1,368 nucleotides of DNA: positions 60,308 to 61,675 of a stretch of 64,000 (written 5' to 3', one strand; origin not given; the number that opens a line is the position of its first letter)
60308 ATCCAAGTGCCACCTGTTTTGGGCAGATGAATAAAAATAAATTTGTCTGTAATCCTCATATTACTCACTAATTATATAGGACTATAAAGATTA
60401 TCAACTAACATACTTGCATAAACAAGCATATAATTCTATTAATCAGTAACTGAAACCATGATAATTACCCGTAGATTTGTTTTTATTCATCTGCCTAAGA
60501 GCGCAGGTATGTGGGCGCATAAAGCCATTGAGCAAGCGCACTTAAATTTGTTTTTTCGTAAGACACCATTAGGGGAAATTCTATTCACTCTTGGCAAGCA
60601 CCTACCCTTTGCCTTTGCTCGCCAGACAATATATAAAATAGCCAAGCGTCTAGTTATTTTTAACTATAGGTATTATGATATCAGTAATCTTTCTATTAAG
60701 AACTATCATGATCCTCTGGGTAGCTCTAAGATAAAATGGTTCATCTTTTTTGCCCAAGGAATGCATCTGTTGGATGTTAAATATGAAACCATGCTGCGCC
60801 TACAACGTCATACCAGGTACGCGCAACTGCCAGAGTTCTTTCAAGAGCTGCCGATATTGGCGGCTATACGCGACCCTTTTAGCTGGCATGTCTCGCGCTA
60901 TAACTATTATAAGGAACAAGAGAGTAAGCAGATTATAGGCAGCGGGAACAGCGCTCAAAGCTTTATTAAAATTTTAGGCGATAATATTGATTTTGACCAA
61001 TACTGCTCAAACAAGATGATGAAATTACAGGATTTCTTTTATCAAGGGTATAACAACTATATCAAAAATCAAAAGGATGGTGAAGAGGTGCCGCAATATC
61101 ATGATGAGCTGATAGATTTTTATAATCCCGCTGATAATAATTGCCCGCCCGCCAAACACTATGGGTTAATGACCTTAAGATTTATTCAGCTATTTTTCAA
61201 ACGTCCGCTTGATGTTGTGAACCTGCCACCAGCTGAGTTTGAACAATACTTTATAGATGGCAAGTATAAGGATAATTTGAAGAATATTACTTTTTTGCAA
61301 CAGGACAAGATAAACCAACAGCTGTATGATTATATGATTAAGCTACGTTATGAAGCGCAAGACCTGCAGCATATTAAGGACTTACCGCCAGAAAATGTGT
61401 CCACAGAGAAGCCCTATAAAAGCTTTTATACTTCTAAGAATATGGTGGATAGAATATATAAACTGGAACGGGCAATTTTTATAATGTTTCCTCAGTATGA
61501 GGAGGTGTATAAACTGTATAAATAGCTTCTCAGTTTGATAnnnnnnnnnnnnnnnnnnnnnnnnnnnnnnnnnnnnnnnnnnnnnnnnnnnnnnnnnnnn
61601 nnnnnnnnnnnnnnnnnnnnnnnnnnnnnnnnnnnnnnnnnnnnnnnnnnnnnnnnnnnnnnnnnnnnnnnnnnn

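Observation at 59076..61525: tRNA-Asn-adjacent island with two divergent paralogous sulfotransferase-family genes, one with a mutated PAPS 3'-phosphate motif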

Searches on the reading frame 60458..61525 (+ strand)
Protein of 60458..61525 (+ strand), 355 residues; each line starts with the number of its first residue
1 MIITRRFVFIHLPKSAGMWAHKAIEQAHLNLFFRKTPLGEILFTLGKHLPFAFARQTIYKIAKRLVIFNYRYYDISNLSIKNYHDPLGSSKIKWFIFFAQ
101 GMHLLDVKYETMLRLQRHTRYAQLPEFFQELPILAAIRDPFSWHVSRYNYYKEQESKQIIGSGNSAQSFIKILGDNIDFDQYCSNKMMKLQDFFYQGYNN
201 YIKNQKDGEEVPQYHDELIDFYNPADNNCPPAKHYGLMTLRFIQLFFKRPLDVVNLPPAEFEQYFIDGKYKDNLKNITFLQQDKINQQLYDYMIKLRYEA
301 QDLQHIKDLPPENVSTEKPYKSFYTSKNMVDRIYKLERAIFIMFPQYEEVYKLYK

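Call 4: search_protein_families(library=pfam, proteins=[window:60458-61525:+], max_evalue=1)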
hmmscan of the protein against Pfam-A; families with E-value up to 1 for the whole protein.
window:60458-61525:+ (355 aa): 0 families

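Call 5: search_protein_families(library=ncbifam, proteins=[window:60458-61525:+], max_evalue=1)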
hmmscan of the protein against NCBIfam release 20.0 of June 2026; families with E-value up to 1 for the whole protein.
window:60458-61525:+ (355 aa): 0 families

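Call 7: find_homologous_proteins(query=window:60458-61525:+, max_evalue=0.001)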
Query window:60458-61525:+ (355 aa): 9 proteins with E <= 0.001 among 769 candidates.
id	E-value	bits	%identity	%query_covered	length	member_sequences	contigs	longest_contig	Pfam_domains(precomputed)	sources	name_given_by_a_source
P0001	1.7e-227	772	93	100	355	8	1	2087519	-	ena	-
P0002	1.5e-144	500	62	100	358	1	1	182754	-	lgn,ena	-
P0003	5.3e-130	452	57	99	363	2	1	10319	-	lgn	-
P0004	1.1e-113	398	49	99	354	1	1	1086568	-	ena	-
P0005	3.8e-112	393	50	99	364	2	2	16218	-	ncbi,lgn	-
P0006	1.2e-110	388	51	99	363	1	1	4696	-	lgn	-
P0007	1.2e-107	378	50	99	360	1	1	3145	-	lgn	-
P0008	4.2e-107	376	47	99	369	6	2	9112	-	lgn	-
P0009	3.4e-69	252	41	99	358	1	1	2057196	-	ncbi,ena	-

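Call 8: search_solved_structures(query=window:60458-61525:+, max_evalue=10)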
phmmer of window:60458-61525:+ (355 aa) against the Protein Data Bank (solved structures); distinct sequences matched with E-value up to 10: 1.
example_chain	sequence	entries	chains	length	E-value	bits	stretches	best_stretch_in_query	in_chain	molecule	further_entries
7yil_A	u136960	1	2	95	0.069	15.5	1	176-212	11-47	GINS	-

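Call 14: find_related_loci(query=window:60458-61525:+, collection=genome_contigs, flank=10000)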
Query window:60458-61525:+ (355 aa) in genome_contigs; peptide patterns used: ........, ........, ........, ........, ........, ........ (x = any residue, [..] = any of these).
77 stretches matched a pattern; 3 encode a relative of the query (tblastn E <= 1e-3); 2 distinct loci.
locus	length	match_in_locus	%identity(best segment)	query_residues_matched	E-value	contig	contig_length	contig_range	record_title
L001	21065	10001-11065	93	1-355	0e+0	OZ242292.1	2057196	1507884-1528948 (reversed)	MAG: Gammaproteobacteria bacterium isolate 13319ae3-e76e-4669-b7a5-ae4f3a40b50a genome assembly, chromosome: 1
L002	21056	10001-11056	41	1-352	2e-76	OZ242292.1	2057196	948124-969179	MAG: Gammaproteobacteria bacterium isolate 13319ae3-e76e-4669-b7a5-ae4f3a40b50a genome assembly, chromosome: 1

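Call 20: search_solved_structures(query=A1, max_evalue=10, show_alignments=2)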
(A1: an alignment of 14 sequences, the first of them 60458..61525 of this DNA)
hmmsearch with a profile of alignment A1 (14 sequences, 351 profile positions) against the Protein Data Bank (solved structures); distinct sequences matched with E-value up to 10: 0.

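Call 23: find_encoding_contigs(protein=P0002, flank=10000, max_places=3)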
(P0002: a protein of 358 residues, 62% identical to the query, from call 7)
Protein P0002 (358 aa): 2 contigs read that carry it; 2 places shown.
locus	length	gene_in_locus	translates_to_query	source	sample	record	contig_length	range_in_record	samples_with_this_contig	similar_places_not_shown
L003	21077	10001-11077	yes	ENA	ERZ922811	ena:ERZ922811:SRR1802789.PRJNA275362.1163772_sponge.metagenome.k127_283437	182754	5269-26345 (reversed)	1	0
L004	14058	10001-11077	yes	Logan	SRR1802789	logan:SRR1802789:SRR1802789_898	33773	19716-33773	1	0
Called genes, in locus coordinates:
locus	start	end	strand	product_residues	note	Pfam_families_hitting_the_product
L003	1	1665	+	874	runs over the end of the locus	PF00521:DNA_topoisoIV, PF03989:DNA_gyraseA_C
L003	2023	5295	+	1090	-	PF03477:ATP-cone, PF00317:Ribonuc_red_lgN, PF02867:Ribonuc_red_lgC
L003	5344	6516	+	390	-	PF00268:Ribonuc_red_sm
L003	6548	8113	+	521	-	PF00890:FAD_binding_2 (weak), PF01266:DAO, PF12831:FAD_oxidored (faint), PF16901:DAO_C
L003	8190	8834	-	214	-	PF01936:NYN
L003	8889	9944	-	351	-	-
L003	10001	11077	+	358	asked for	-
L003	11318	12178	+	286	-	PF04542:Sigma70_r2, PF04545:Sigma70_r4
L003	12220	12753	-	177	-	PF01202:SKI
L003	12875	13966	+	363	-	PF01820:Dala_Dala_lig_N, PF02222:ATP-grasp, PF07478:Dala_Dala_lig_C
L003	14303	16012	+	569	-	PF00109:ketoacyl-synt, PF02801:Ketoacyl-synt_C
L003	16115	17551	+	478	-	PF02386:TrkH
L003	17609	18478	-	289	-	PF03279:Lip_A_acyltrans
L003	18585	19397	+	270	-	PF03883:H2O2_YaaD, PF21818:DUF6884 (weak)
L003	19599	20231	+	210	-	PF01553:Acyltransferase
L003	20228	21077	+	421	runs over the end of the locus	PF05201:GlutR_N, PF01488:Shikimate_DH, PF00745:GlutR_dimer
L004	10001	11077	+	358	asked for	-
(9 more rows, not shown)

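Call 24: find_encoding_contigs(protein=P0004, flank=10000, max_places=3)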
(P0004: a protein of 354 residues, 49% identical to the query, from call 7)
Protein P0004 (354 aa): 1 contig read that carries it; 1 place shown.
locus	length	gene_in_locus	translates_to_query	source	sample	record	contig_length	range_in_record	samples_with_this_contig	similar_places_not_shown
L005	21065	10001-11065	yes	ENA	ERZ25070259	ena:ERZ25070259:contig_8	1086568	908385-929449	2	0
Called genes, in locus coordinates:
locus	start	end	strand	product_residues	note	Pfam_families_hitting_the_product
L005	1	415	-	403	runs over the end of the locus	PF00297:Ribosomal_L3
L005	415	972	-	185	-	PF00338:Ribosomal_S10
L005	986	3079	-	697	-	PF00009:GTP_EFTU, PF22042:EF-G_D2, PF03144:GTP_EFTU_D2, PF14492:EFG_III, PF16658:RF3_C (weak), PF03764:EFG_IV, PF00679:EFG_C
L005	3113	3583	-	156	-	PF00177:Ribosomal_S7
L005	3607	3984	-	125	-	PF00164:Ribosom_S12_S23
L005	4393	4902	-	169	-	-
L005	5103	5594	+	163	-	PF00075:RNase_H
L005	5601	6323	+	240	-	PF00929:RNase_T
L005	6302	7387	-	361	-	PF01926:MMR_HSR1, PF02421:FeoB_N (weak), PF06071:YchF-GTPase_C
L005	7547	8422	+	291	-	PF04542:Sigma70_r2, PF04545:Sigma70_r4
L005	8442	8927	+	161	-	PF01202:SKI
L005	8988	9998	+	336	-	-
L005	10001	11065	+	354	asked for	-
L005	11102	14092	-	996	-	PF04313:HSDR_N, PF18766:SWI2_SNF2, PF11867:T1RH-like_C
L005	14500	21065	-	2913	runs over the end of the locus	PF02412:TSP_3 (faint), PF00082:Peptidase_S8, PF01483:P_proprotein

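Call 32: find_encoding_contigs(protein=P0005, flank=10000, max_places=3)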
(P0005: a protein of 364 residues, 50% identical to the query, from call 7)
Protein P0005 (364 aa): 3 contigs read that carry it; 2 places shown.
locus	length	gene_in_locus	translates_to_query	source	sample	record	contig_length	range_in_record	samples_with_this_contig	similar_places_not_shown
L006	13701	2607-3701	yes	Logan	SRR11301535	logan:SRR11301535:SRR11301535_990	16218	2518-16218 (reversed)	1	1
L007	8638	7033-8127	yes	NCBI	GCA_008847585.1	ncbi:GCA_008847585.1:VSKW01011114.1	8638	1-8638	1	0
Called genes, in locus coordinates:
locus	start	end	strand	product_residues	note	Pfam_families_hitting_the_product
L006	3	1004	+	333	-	?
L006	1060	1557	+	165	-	PF01202:SKI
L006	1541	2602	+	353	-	PF00685:Sulfotransfer_1 (weak)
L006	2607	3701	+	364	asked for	-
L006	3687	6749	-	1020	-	PF04313:HSDR_N, PF18766:SWI2_SNF2, PF22679:T1R_D3-like, PF11867:T1RH-like_C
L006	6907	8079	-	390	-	PF01420:Methylase_S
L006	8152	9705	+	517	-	PF12161:HsdM_N, PF02384:N6_Mtase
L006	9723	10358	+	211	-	PF01936:NYN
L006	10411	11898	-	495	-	PF00890:FAD_binding_2, PF01266:DAO, PF12831:FAD_oxidored (weak), PF13450:NAD_binding_8 (faint), PF16901:DAO_C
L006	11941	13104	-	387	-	PF00268:Ribonuc_red_sm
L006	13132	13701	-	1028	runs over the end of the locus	?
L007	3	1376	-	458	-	?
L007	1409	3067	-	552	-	PF00109:ketoacyl-synt, PF02801:Ketoacyl-synt_C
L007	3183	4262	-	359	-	PF01820:Dala_Dala_lig_N, PF07478:Dala_Dala_lig_C, PF02222:ATP-grasp (weak)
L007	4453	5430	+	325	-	PF04542:Sigma70_r2, PF04545:Sigma70_r4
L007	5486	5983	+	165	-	PF01202:SKI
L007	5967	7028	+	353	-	PF00685:Sulfotransfer_1 (weak)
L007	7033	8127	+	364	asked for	-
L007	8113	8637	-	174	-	?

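Call 33: predict_structure(alignment_id=A1)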
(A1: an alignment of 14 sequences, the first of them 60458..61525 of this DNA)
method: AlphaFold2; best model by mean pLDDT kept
length: 355 residues; sequences in the alignment: 14
mean_pLDDT: 83.6   pTM: 0.83
mean pLDDT of the five models: 83.6, 82.1, 82.0, 80.6, 79.3
residues with pLDDT >= 90: 118; 70-90: 189; 50-70: 44; < 50: 4
segments of 3 or more residues with pLDDT < 50: 160-163
pLDDT, mean of each block of 10 residues (from residue 1): 91 74 92 90 83 85 88 72 74 85 78 79 83 91 88 66 60 81 86 86 71 68 76 84 88 89 95 91 90 94 87 74 93 94 95 94
secondary structure, 60 per line:
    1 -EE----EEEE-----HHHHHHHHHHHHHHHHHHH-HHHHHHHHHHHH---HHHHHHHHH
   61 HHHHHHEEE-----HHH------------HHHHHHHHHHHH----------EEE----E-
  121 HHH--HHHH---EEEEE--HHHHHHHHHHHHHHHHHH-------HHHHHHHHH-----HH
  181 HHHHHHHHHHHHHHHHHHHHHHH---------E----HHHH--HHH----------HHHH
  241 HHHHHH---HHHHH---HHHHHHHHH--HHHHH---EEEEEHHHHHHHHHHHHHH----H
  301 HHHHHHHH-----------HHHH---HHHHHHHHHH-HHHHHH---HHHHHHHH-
elements in order: E8-11 H17-35 H37-48 H52-66 E67-69 H90-101 E112-114 H126-129 E133-137 H140-157 H165-173 H179-203 H218-221 H237-246 H250-254 H258-266 H269-273 E277-281 H282-295 H300-308 H320-323 H327-336 H338-343 H347-354

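Call 36: search_protein_representatives(alignment_id=A1)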
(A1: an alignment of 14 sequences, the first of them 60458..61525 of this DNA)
Query: 14 sequences, 351 profile positions. Proteins with E-value up to 0.001 (for the whole library): 997; up to 1e-10: 398; up to 1e-30: 11. The best 150 are listed.
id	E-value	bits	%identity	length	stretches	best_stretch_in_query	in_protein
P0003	2.8e-163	559.6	-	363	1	1-350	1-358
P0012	7.4e-143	492.5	-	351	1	1-350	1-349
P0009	2.0e-132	458.2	-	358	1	1-349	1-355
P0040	2.2e-128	444.9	-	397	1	1-349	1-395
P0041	2.6e-100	352.5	-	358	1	1-349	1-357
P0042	2.0e-98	346.4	-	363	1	1-349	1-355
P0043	2.6e-84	300.0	-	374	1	1-347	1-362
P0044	5.0e-78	279.3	-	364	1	7-349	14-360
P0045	2.2e-70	254.1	-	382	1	1-349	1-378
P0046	1.5e-67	244.8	-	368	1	1-349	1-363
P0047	8.0e-55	203.0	-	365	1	37-349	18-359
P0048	6.2e-30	121.1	-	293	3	221-342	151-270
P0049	5.2e-28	114.8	-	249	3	223-341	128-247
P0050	6.1e-27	111.2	-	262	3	225-342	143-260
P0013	1.1e-26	110.4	-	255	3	224-342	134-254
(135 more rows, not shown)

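Call 37: fold_search(model_id=the predicted structure, library=pdb)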
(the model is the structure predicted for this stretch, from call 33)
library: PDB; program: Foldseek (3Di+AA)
matches with E <= 10: 152; with E <= 0.001: 0
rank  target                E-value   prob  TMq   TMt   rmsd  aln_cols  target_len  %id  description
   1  1q44                  6.2e-02  0.84  0.32  0.38   8.9       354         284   11  Crystal Structure of an Arabidopsis Thaliana Putative Steroid Sulfotransferase (released 2003-11-25)
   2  2gwh_A                9.9e-02  0.57  0.29  0.34  12.7       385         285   10  Human Sulfotranferase SULT1C2 in complex with PAP and pentachlorophenol (released 2006-05-16)
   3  5t03_B                1.3e-01  0.82  0.30  0.17   8.6       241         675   12  Crystal structure of heparan sulfate 6-O-sulfotransferase with bound PAP and glucuronic acid containing hexasaccharide (released 2017-02-01)
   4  5x2b_H                1.3e-01  0.69  0.32  0.39   9.1       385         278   10  Crystal structure of mouse sulfotransferase SULT7A1 complexed with PAP (released 2018-03-28)
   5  5x2b_D                1.4e-01  0.60  0.28  0.35  12.8       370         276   10  Crystal structure of mouse sulfotransferase SULT7A1 complexed with PAP (released 2018-03-28)
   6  5x2b_E                1.8e-01  0.47  0.28  0.34  13.0       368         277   11  Crystal structure of mouse sulfotransferase SULT7A1 complexed with PAP (released 2018-03-28)
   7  3bfx_B                2.2e-01  0.66  0.33  0.45   7.8       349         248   13  Crystal structure of human sulfotransferase SULT1C1 in complex with PAP (released 2007-12-04)
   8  2qp3                  2.8e-01  0.51  0.32  0.41  11.6       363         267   12  Identification and Characterization of Two Amino Acids Critical for the Substrate Inhibition of SULT2A1 (released 2008-07-29)
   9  5x2b_A                4.2e-01  0.30  0.28  0.33  13.1       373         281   11  Crystal structure of mouse sulfotransferase SULT7A1 complexed with PAP (released 2018-03-28)
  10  5x2b_B                4.5e-01  0.25  0.26  0.32  13.3       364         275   12  Crystal structure of mouse sulfotransferase SULT7A1 complexed with PAP (released 2018-03-28)
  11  3f5f_A                4.7e-01  0.30  0.34  0.21   9.5       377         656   10  Crystal structure of heparan sulfate 2-O-sulfotransferase from gallus gallus as a maltose binding protein fusion. (released 2008-12-16)
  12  4ifb_B                6.4e-01  0.33  0.30  0.38  10.4       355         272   11  Crystal structure of SULT 2A1 LLGG mutant with PAPS (released 2013-02-06)
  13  2gwh_B                6.8e-01  0.28  0.32  0.38   9.6       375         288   10  Human Sulfotranferase SULT1C2 in complex with PAP and pentachlorophenol (released 2006-05-16)
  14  2zyu                  7.2e-01  0.20  0.28  0.33  12.7       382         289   11  Crystal structure of mouse cytosolic sulfotransferase mSULT1D1 complex with PAPS and p-nitrophenyl sulfate (released 2009-04-21)
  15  2ov8                  7.9e-01  0.14  0.25  0.33  11.6       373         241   10  Crystal Structure of StaL (released 2007-02-27)
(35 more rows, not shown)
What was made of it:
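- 60458..61525 (+): Paralog 2: long-form sulfotransferase-like protein, 355 aa. The AF2 model has pLDDT 83.6 and its best PDB fold matches are sulfotransferases (calls 33, 37).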

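Call 62: find_encoding_contigs(protein=P0009, flank=10000, max_places=2)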
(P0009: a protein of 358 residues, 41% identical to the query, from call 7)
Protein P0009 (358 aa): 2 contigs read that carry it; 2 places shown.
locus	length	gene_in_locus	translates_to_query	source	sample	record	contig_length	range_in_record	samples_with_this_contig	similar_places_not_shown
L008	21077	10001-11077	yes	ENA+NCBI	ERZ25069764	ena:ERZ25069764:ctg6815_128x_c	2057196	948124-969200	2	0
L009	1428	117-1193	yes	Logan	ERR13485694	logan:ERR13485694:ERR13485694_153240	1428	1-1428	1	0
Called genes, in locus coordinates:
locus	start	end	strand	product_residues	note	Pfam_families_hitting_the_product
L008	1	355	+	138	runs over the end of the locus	PF00392:GntR (faint), PF01325:Fe_dep_repress, PF13412:HTH_24 (faint), PF01047:MarR (weak), PF12802:MarR_2 (weak), PF02742:Fe_dep_repr_C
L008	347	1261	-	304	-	PF00950:ABC-3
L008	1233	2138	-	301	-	PF00950:ABC-3, PF01032:FecCD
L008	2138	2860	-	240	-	PF00005:ABC_tran, PF13304:AAA_21 (faint)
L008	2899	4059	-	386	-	PF01297:ZnuA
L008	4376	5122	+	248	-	PF03567:Sulfotransfer_2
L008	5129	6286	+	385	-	PF04166:PdxA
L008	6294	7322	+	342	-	-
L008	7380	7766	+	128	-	PF04379:DUF525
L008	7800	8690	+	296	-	PF00149:Metallophos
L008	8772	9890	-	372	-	PF01118:Semialdhyde_dh, PF22698:Semialdhyde_dhC_1, PF02774:Semialdhyde_dhC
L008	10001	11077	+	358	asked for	-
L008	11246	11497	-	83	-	-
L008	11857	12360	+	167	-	-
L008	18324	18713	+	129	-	-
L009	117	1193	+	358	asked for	-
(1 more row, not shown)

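Call 67: find_encoding_contigs(protein=P0003, flank=8000, max_places=1)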
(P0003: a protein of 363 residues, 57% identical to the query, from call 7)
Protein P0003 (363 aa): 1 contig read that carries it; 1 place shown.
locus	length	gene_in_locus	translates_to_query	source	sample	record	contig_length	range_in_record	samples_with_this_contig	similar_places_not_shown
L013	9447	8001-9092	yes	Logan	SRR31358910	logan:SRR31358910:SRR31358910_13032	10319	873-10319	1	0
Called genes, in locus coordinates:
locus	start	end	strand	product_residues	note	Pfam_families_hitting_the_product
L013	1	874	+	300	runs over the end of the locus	PF03279:Lip_A_acyltrans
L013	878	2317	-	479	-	PF02386:TrkH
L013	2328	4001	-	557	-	PF00109:ketoacyl-synt, PF02801:Ketoacyl-synt_C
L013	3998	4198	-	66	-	-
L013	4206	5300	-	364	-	PF01820:Dala_Dala_lig_N, PF07478:Dala_Dala_lig_C, PF02222:ATP-grasp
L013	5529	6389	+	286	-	PF04542:Sigma70_r2, PF04545:Sigma70_r4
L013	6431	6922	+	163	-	PF01202:SKI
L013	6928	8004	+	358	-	-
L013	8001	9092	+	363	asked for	-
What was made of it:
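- The two genes are adjacent in five of the six lineages, and their stop and start overlap in L013 (calls 23, 24, 32, 67). In several lineages the genes are tightly packed after aroK, like ordinary cytoplasmic enzymes (calls 24, 32, 67).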

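Call 68: find_encoding_contigs(protein=P0008, flank=8000, max_places=1)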
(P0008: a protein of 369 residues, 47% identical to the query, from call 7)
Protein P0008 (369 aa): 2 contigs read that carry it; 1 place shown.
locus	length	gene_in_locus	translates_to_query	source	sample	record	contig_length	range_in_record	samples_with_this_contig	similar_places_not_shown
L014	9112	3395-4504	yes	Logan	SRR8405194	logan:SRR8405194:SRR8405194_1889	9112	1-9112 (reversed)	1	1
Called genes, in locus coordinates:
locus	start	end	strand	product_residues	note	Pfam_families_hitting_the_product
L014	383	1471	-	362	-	PF01820:Dala_Dala_lig_N, PF07478:Dala_Dala_lig_C, PF02222:ATP-grasp (weak)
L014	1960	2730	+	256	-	PF04542:Sigma70_r2, PF04545:Sigma70_r4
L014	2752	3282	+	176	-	PF01202:SKI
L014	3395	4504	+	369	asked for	-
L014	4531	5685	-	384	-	PF00268:Ribonuc_red_sm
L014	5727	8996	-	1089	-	PF03477:ATP-cone, PF00317:Ribonuc_red_lgN, PF02867:Ribonuc_red_lgC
